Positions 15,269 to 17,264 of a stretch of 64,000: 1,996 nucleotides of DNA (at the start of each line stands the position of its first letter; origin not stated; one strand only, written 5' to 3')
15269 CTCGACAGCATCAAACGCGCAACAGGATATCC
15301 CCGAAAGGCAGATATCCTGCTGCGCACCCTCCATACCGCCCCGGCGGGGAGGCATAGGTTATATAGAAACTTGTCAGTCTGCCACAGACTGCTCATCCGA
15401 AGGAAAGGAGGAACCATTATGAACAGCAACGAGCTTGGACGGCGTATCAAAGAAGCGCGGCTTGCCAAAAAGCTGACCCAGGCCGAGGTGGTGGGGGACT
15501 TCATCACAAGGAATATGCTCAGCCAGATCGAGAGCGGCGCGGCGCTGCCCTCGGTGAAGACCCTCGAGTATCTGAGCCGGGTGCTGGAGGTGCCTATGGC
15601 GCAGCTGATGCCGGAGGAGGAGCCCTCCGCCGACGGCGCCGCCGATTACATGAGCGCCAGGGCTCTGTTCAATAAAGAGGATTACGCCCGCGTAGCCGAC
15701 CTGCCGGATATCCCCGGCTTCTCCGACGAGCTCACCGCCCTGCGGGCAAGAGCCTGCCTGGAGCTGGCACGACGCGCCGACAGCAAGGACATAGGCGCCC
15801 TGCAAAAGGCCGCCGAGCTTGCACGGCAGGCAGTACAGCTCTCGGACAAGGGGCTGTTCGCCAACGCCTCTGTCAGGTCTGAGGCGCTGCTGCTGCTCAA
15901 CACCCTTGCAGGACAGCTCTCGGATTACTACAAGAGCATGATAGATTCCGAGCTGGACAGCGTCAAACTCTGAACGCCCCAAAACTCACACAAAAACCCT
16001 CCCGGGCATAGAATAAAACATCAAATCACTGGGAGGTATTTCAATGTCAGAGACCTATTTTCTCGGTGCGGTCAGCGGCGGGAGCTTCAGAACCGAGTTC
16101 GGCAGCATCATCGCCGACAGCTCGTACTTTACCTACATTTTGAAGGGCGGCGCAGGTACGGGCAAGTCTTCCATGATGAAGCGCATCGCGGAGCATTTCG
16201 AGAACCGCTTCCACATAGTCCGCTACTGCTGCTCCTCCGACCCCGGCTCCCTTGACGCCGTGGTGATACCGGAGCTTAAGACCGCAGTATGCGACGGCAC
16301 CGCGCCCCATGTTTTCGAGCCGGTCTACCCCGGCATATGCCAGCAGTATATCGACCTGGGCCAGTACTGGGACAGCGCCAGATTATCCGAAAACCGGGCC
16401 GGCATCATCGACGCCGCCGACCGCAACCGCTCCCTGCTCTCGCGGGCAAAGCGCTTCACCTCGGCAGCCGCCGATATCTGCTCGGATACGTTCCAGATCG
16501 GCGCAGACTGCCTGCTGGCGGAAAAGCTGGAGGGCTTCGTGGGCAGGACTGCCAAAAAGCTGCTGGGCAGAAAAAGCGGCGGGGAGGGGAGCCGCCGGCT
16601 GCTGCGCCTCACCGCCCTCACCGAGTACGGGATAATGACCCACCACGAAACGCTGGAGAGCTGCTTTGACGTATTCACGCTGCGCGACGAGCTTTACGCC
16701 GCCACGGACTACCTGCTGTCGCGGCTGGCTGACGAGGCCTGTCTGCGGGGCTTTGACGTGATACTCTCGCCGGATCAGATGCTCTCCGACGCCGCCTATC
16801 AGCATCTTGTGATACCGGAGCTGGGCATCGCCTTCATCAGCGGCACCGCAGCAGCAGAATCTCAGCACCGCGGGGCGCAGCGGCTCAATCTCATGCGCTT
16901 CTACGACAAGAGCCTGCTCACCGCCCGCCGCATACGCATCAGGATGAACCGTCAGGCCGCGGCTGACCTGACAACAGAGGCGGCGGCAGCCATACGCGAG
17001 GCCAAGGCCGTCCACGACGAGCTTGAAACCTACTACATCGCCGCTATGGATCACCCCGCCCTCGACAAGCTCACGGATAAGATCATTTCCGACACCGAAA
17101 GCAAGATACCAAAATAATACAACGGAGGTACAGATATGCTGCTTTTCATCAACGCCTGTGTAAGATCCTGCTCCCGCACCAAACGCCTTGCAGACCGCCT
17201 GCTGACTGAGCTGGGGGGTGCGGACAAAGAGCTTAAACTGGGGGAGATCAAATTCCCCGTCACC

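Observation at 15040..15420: Twin perfect-consensus divergent promoters, each followed by a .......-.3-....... palindrome: an XRE regulator gating the NfeD-flotillin operon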

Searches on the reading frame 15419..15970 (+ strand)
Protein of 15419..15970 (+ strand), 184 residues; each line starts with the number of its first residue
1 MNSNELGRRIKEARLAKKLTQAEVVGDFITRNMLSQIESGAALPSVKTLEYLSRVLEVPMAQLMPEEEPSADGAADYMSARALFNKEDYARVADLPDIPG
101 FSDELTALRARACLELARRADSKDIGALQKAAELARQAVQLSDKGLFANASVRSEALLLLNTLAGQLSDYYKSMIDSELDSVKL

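Call 7: search_protein_families(library=pfam, proteins=[window:15419-15970:+], max_evalue=0.01)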
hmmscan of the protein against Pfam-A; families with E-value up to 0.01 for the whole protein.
window:15419-15970:+ (184 aa): 3 families
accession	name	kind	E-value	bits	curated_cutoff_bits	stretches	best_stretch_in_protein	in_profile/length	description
PF01381.28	HTH_3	-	6.4e-10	39.4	23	1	10-62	1-54/55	Helix-turn-helix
PF13560.12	HTH_31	-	1.1e-07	32.4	27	1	5-61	1-59/64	Helix-turn-helix domain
PF12844.13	HTH_19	-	6.2e-06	26.5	30.2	1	7-59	1-54/64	Helix-turn-helix domain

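Call 9: find_homologous_proteins(query=window:15419-15970:+)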
Query window:15419-15970:+ (184 aa): 1013 proteins with E <= 0.001 among 3224 candidates; the best 120 are listed.
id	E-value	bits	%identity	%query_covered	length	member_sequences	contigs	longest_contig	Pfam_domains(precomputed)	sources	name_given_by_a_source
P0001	1.4e-107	375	100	100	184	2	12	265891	PF12844.14,PF01381.29,PF13560.13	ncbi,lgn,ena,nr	ncbi:MAG: helix-turn-helix transcriptional regulator [Ruminococcus sp.]|nr:helix-turn-helix transcri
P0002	1.0e-87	310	84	97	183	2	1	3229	PF12844.14,PF01381.29,PF13560.13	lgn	-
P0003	1.0e-83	297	81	100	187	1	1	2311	PF12844.14,PF01381.29,PF13560.13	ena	-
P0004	4.4e-83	295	79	100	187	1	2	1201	PF12844.14,PF01381.29,PF13560.13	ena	-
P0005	6.6e-83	294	81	98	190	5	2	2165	PF12844.14,PF01381.29,PF13560.13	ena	-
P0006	4.6e-81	288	78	99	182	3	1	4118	PF12844.14,PF01381.29,PF13560.13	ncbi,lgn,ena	-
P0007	1.8e-79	283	76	99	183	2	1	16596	PF12844.14,PF01381.29,PF13560.13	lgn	-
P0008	9.6e-77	274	75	97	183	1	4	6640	PF12844.14,PF01381.29,PF13560.13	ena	-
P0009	1.6e-76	274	75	99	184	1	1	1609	PF12844.14,PF01381.29,PF13560.13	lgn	-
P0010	1.6e-76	274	74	99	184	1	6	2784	PF12844.14,PF01381.29,PF13560.13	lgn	-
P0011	4.3e-76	272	74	100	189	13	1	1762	PF12844.14,PF01381.29,PF13560.13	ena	-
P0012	6.9e-75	268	73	100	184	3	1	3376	PF12844.14,PF01381.29,PF13560.13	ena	-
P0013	5.5e-74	265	74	99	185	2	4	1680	PF12844.14,PF01381.29,PF13560.13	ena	-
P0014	6.2e-73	262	72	100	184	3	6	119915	PF12844.14,PF01381.29,PF13560.13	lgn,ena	-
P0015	1.3e-71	258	71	99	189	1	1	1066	PF12844.14,PF01381.29,PF13560.13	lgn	-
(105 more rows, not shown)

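Call 10: find_related_loci(query=window:15419-15970:+, collection=genome_contigs, flank=6000)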
Query window:15419-15970:+ (184 aa) in genome_contigs; peptide patterns used: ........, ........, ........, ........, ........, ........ (x = any residue, [..] = any of these).
599 stretches matched a pattern (row limit reached: there are more); 439 encode a relative of the query (tblastn E <= 1e-3); the best 80 are kept; 80 distinct loci.
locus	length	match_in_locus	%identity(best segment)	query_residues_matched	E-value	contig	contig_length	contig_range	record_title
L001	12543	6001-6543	80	1-181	4e-93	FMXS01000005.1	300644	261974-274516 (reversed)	Ruminococcaceae bacterium FB2012 genome assembly, contig: IE31DRAFT_scaffold00003.3, whole genome shotgun sequence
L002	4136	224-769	78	1-182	2e-91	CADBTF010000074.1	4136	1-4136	MAG: uncultured Ruminococcus sp. isolate RUG14281 genome assembly, contig: RUG14281_asm_74, whole genome shotgun sequenc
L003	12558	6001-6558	75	1-184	2e-87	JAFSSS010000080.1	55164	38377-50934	MAG: Ruminococcus sp. isolate RGIG3439 Goat_Rumen.Co__c2798535, whole genome shotgun sequence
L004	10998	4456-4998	64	1-182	9e-73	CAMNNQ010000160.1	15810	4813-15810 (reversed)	MAG: uncultured Clostridia bacterium isolate SRR1222431_bin.31_metaWRAP_v1.3_MAG genome assembly, contig: ERZ1756108.217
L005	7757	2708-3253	64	1-182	1e-68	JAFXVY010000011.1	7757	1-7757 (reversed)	MAG: Ruminococcus sp. isolate RGIG6795 Sheep_Rumen-3__c129603, whole genome shotgun sequence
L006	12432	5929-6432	64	1-168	6e-60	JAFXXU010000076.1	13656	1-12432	MAG: Ruminococcus sp. isolate RGIG6843 Sheep_Rumen-4__c675141, whole genome shotgun sequence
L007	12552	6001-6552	73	1-184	3e-84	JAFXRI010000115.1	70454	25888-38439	MAG: Ruminococcus sp. isolate RGIG6675 Sheep_Rumen-1__c1562752, whole genome shotgun sequence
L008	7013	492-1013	56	1-175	3e-53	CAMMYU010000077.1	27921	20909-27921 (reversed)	MAG: uncultured Ruminococcus sp. isolate SRR873599_bin.23_metaWRAP_v1.3_MAG genome assembly, contig: ERZ1756080.1136142,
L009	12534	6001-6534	54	1-175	5e-53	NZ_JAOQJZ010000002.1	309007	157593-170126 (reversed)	Hominimerdicola aceti strain Sanger_31 .14207_7_17.2, whole genome shotgun sequence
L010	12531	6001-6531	54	1-174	1e-52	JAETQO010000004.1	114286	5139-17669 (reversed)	MAG: Ruminococcus sp. isolate S27_Bin2 scaffold_461, whole genome shotgun sequence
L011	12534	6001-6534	51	1-175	1e-50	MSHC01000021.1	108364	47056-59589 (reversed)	MAG: Ruminococcus sp. Phil15 707_L1_merged_contig_2273, whole genome shotgun sequence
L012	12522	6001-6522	52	1-174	2e-48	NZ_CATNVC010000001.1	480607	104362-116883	Butyricicoccus sp. Marseille-Q5471 contig00001, whole genome shotgun sequence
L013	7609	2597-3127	47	1-179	6e-48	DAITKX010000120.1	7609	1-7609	MAG TPA_asm: Bacillota bacterium isolate CTOTU53 NODE_2729_length_7609_cov_2.347366, whole genome shotgun sequence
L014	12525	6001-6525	50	1-175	8e-47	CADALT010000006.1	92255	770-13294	MAG: uncultured Ruminococcus sp. isolate RUG13404 genome assembly, contig: RUG13404_asm_6, whole genome shotgun sequence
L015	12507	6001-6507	51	1-171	2e-46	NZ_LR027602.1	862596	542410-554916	Bacilliculturomica massiliensis strain Marseille-P3303, whole genome shotgun sequence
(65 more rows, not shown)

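Call 17: search_protein_families(library=ncbifam, proteins=[window:15419-15970:+], max_evalue=0.01)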
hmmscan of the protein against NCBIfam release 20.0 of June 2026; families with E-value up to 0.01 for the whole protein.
window:15419-15970:+ (184 aa): 6 families
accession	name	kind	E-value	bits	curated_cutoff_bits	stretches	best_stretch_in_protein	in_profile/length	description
NF006015.0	PRK08154.1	subfamily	1e-06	28.1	204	1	4-93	29-116/314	anaerobic benzoate catabolism transcriptional regulator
NF041951.1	phage_RstR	subfamily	5.6e-06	26.6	80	1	6-71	3-69/108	RstR family transcriptional repressor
NF047948.1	male_kill_WMK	equivalog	3.9e-05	23.2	300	1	5-68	5-69/300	WO male-killing family protein Wmk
TIGR00270.2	TIGR00270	equivalog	8.8e-05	22.4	110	1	6-68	76-139/159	multiprotein bridging factor aMBF1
NF007408.0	PRK09943.1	equivalog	0.0014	18.2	211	1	5-69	5-72/185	HTH-type transcriptional regulator PuuR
NF010465.0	PRK13890.1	equivalog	0.0028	17.7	96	1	29-67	30-68/121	conjugal transfer protein TrbA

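Call 23: search_solved_structures(query=A1, max_evalue=0.01)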
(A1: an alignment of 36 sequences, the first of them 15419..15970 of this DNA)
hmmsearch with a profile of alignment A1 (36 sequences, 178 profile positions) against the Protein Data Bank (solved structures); distinct sequences matched with E-value up to 0.01: 16.
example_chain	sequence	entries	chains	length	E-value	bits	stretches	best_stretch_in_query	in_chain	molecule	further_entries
2qfc_A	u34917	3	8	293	1.5e-08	38.4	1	1-123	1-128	PlcR protein | Transcriptional activator PlcR protein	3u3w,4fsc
9sf2_A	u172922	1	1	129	1.9e-06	31.5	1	3-82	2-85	Transcriptional regulator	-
7n1n_B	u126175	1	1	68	4.8e-05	26.9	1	5-64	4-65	ComR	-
7n10_B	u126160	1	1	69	7.8e-05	26.2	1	5-63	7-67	ComR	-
1b0n_A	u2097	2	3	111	0.00023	24.7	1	6-75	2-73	PROTEIN (SINR PROTEIN) | HTH-TYPE TRANSCRIPTIONAL REGULATOR SINR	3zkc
3qq6_A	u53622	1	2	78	0.00043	23.8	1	5-69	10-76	HTH-type transcriptional regulator sinR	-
7t8i_A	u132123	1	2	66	0.00049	23.6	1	4-64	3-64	Phage element (ICEBs1)transcriptional regulator (Xre family)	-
5tn0_A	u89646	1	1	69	0.00064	23.3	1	6-69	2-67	HTH-type transcriptional regulator SinR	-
2p5t_A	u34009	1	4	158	0.0014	22.2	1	6-69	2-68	Putative transcriptional regulator PezA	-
7zcv_A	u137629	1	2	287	0.0018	21.8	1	2-109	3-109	Transcriptional regulator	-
5fd4_A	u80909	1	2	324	0.0041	20.6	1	1-77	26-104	ComR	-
5jub_A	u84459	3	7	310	0.0042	20.6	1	4-82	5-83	Transcriptional regulator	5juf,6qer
4o8b_A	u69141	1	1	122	0.0042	20.6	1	6-85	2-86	Uncharacterized protein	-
4yv6_A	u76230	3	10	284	0.0044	20.5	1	4-111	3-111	Transcriptional regulator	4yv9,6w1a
8tac_A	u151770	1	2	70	0.0071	19.9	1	3-58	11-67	DBP48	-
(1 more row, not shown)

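Call 29: predict_structure(alignment_id=A1)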
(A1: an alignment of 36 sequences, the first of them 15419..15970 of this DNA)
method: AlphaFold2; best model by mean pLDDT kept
length: 184 residues; sequences in the alignment: 36
mean_pLDDT: 91.0   pTM: 0.60
mean pLDDT of the five models: 91.0, 88.4, 87.1, 85.9, 85.4
residues with pLDDT >= 90: 130; 70-90: 43; 50-70: 11; < 50: 0
segments of 3 or more residues with pLDDT < 50: none
pLDDT, mean of each block of 10 residues (from residue 1): 83 91 90 91 87 88 62 87 98 94 96 98 94 98 95 98 96 94 85
secondary structure, 60 per line:
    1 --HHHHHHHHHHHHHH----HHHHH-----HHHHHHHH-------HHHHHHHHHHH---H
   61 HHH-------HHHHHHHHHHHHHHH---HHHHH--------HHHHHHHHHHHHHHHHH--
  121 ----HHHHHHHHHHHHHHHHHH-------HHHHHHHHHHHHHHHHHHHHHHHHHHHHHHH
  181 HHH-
elements in order: H3-16 H21-25 H31-38 H46-56 H60-63 H71-85 H89-93 H102-118 H125-142 H150-183

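Call 33: fold_search(model_id=the predicted structure, library=pdb)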
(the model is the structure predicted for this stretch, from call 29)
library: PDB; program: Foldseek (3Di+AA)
matches with E <= 10: 528; with E <= 0.001: 3
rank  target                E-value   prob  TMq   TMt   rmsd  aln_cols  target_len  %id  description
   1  5fd4_A                3.9e-04  1.00  0.34  0.21  18.9       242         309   18  Crystal Structure of ComR from Streptococcus suis (released 2016-11-02)
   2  3u3w_A                4.3e-04  1.00  0.36  0.25  12.6       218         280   17  Crystal Structure of Bacillus thuringiensis PlcR in complex with the peptide PapR7 and DNA (released 2013-01-09)
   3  6hu8                  8.8e-04  1.00  0.35  0.22  17.3       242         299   17  Apo form of the competence regulator ComR from Streptococcus vestibularis (released 2019-10-23)
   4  5juf                  1.3e-03  1.00  0.33  0.21  17.9       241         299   16  Crystal structure of the apo form of ComR from S. thermophilus. (released 2016-10-26)
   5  2qfc_A                3.1e-03  1.00  0.33  0.23  11.8       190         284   18  Crystal Structure of Bacillus thuringiensis PlcR complexed with PapR (released 2007-11-06)
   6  6qer_A                3.5e-03  1.00  0.35  0.22  17.8       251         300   15  Apo Form Of ComR From S. Thermophilus in space group C2 (released 2019-02-20)
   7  5w4m_A                4.1e-03  1.00  0.34  0.24  14.5       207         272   12  Crystal structure of Streptococcus dysgalactiae SHP pheromone receptor Rgg2(C45S) (released 2017-10-25)
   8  6w1f_A                4.5e-03  1.00  0.34  0.23  15.6       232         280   16  Crystal structure of Streptococcus thermophilus SHP pheromone receptor Rgg3 bound to DNA (released 2020-10-21)
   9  6w1a_B                7.6e-03  1.00  0.33  0.23  13.7       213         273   10  Crystal structure of Streptococcus dysgalactiae SHP pheromone receptor Rgg2 bound to DNA (released 2020-10-21)
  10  6qer_D                8.0e-03  1.00  0.34  0.22  19.7       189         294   18  Apo Form Of ComR From S. Thermophilus in space group C2 (released 2019-02-20)
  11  5w4n_B                8.0e-03  1.00  0.34  0.25  13.0       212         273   12  Crystal structure of Streptococcus dysgalactiae SHP pheromone receptor Rgg2(C45S) (released 2017-10-25)
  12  6hua_A                8.4e-03  1.00  0.38  0.26  13.6       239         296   17  the competence regulator ComR from Streptococcus vestibularis in complex with its cognate signaling peptide XIP (released 2019-10-23)
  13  4yv6_D                8.8e-03  1.00  0.34  0.25  13.7       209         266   10  X-ray crystal structure of Streptococcus dysgalactiae SHP pheromone receptor Rgg2 (released 2015-04-08)
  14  5jub_A                9.2e-03  1.00  0.37  0.25  14.7       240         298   16  Crystal structure of ComR from S.thermophilus in complex with DNA and its signalling peptide ComS. (released 2016-10-26)
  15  5jub_B                9.7e-03  1.00  0.30  0.19  14.6       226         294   15  Crystal structure of ComR from S.thermophilus in complex with DNA and its signalling peptide ComS. (released 2016-10-26)
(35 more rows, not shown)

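Call 38: find_encoding_contigs(protein=P0002, flank=1500, max_places=2)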
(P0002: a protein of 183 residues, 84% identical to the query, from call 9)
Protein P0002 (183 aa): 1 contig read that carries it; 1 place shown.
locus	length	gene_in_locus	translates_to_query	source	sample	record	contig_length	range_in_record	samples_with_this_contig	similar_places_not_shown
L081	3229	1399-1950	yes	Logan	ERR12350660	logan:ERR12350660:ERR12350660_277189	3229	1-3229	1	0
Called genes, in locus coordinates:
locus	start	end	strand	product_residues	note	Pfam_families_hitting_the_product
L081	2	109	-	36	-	?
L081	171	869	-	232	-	-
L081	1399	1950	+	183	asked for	PF13560:HTH_31 (weak), PF01381:HTH_3, PF12844:HTH_19 (weak)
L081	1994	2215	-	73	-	PF01381:HTH_3 (weak), PF13443:HTH_26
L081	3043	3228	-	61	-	?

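Call 39: find_encoding_contigs(protein=P0003, flank=1500, max_places=2)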
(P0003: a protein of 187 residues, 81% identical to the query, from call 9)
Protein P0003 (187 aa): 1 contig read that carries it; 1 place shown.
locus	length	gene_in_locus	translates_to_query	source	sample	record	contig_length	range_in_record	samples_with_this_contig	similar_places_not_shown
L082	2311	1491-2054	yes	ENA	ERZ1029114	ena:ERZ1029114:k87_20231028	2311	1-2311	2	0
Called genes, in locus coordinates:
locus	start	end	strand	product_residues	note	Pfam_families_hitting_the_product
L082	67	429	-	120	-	PF12650:DUF3784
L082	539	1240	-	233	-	-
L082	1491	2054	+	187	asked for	PF13560:HTH_31 (faint), PF01381:HTH_3, PF12844:HTH_19 (weak)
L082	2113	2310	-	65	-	?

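Call 40: find_encoding_contigs(protein=P0005, flank=1500, max_places=2)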
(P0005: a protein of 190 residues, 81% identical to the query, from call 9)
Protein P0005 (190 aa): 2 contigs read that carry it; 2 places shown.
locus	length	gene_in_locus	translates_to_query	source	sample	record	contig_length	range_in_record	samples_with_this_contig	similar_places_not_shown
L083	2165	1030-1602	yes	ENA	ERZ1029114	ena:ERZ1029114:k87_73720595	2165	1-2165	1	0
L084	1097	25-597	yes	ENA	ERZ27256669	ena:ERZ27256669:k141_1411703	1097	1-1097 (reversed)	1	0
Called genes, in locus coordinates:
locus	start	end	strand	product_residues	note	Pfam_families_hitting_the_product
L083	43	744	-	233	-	-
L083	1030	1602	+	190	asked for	PF13560:HTH_31 (weak), PF01381:HTH_3, PF12844:HTH_19 (weak)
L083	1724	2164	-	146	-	?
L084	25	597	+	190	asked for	PF13560:HTH_31 (weak), PF01381:HTH_3, PF12844:HTH_19 (weak)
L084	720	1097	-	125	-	?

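Call 41: find_encoding_contigs(protein=P0007, flank=1500, max_places=2)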
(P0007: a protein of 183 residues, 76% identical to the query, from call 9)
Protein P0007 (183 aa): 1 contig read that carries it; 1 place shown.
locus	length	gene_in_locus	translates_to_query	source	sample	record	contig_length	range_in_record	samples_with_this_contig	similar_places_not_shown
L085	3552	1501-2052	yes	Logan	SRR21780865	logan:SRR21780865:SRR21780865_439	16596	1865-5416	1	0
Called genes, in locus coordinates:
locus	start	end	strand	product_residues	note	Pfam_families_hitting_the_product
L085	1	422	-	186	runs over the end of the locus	-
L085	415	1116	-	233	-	-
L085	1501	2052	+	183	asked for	PF13560:HTH_31 (faint), PF01381:HTH_3, PF12844:HTH_19 (weak)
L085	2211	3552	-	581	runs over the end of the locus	PF01554:MatE, PF13581:HATPase_c_2 (weak)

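Call 68: search_protein_families(library=padloc, proteins=[window:15419-15970:+], max_evalue=0.01)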
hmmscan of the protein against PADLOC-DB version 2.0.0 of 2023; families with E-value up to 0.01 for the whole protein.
window:15419-15970:+ (184 aa): 11 families
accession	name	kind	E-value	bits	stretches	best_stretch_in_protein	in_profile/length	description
PDLC02926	HTH_VI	-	3.1e-11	41.4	1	6-72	2-69/92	-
PDLC03947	RmrA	-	9.7e-09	32.5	1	4-72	10-79/383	-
PDLC03954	RmrA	-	1.3e-07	28.9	1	6-84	11-91/380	-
PDLC03952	RmrA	-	1.9e-07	28.3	1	8-71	25-89/395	-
PDLC03944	RmrA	-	8.6e-07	26.3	1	7-90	8-92/384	-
PDLC03951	RmrA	-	8e-05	19.8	1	7-66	10-70/400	-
PDLC04142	capH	-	0.00012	21.1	1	2-84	3-77/103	capH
PDLC03949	RmrA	-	0.00044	17.2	1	8-71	5-69/363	-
PDLC03946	RmrA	-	0.0024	14.7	1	8-86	5-82/357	-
PDLC03955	RmrA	-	0.0051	14.1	1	13-83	28-100/371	-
PDLC03943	RmrA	-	0.0058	13.8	1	8-64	5-62/370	-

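Call 69: search_protein_families(library=phrogs, proteins=[window:15419-15970:+], max_evalue=0.001)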
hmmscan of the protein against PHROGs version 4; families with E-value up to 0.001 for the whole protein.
window:15419-15970:+ (184 aa): 8 families
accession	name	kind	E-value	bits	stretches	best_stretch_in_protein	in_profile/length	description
phrog_8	-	transcription regulation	3e-08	34.5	1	4-76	160-228/346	transcriptional regulator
phrog_3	-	transcription regulation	4.2e-08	34.4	1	2-70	85-152/430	transcriptional repressor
phrog_4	-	transcription regulation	3.5e-07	30.6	1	4-89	135-211/400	transcriptional repressor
phrog_2439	-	transcription regulation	7.7e-07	29.3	1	6-82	8-85/367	transcriptional regulator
phrog_5823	-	transcription regulation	1.4e-06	28.7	1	3-72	4-75/404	transcriptional regulator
phrog_2967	-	transcription regulation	2e-06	28.5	1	3-71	8-77/225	transcriptional regulator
phrog_2328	-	transcription regulation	1.7e-05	25.6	1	4-79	14-91/128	transcriptional repressor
phrog_1373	-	transcription regulation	5.7e-05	24.2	1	6-78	64-137/166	transcriptional regulator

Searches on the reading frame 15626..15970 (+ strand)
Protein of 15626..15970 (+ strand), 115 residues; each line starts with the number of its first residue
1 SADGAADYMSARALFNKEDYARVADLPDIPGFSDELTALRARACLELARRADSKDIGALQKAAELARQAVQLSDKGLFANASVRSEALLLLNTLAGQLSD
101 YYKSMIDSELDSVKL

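Call 67: search_protein_representatives(protein=window:15626-15970:+)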
Query: 115 residues. Proteins with E-value up to 0.001 (for the whole library): 24; up to 1e-10: 5; up to 1e-30: 0. The best 24 are listed.
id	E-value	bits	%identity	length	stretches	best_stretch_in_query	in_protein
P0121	3.1e-18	82.0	57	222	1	24-113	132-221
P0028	2.4e-17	79.2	47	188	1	9-112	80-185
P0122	1.9e-14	69.9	43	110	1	3-106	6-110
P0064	2.8e-14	69.3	37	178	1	2-106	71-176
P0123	8.2e-13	64.6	45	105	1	14-106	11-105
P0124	1.8e-10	57.2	43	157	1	3-104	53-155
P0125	2.1e-09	53.7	39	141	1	7-106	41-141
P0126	2.8e-09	53.3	49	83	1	33-107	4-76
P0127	5.6e-09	52.3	37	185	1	10-107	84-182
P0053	6.6e-09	52.1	39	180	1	7-106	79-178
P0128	4.3e-07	46.3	34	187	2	9-106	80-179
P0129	1.0e-06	45.1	44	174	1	24-107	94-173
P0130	2.3e-06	43.9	40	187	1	9-108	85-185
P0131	4.4e-06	43.1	43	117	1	20-106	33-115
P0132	1.0e-05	41.9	31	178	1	9-104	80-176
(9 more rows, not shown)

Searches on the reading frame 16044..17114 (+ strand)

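Call 7: search_protein_families(library=pfam, proteins=[window:16044-17114:+], max_evalue=0.01)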
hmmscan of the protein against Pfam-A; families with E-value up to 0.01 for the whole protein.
window:16044-17114:+ (357 aa): 2 families
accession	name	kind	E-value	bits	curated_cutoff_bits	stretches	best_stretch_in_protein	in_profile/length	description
PF13604.12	AAA_30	-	0.00048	20.3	27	1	24-55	14-45/191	AAA domain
PF24883.2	NPHP3_N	-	0.0075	16.9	24.8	0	27-63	21-57/164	Nephrocystin 3, N-terminal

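Call 17: search_protein_families(library=ncbifam, proteins=[window:16044-17114:+], max_evalue=0.01)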
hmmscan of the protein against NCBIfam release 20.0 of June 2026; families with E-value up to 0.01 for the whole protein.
window:16044-17114:+ (357 aa): 4 families
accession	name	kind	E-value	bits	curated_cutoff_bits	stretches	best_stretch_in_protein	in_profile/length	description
NF005320.0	PRK06851.1-6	equivalog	9.5e-53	179.4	556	1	4-350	7-356/363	hypothetical protein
NF005317.0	PRK06851.1-1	equivalog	1.1e-34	120.3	689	1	30-352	32-358/369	hypothetical protein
NF005318.0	PRK06851.1-2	equivalog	3e-13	49.7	734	1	5-93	190-276/353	hypothetical protein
NF005319.0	PRK06851.1-5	equivalog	9.4e-08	31.5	739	1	29-126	48-146/360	hypothetical protein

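Call 68: search_protein_families(library=padloc, proteins=[window:16044-17114:+], max_evalue=0.01)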
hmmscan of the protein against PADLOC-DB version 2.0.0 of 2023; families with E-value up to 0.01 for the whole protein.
window:16044-17114:+ (357 aa): 1 family
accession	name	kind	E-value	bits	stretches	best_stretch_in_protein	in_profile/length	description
PDLC04476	PDC-M16A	-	0.0031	13.9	1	25-55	22-52/691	-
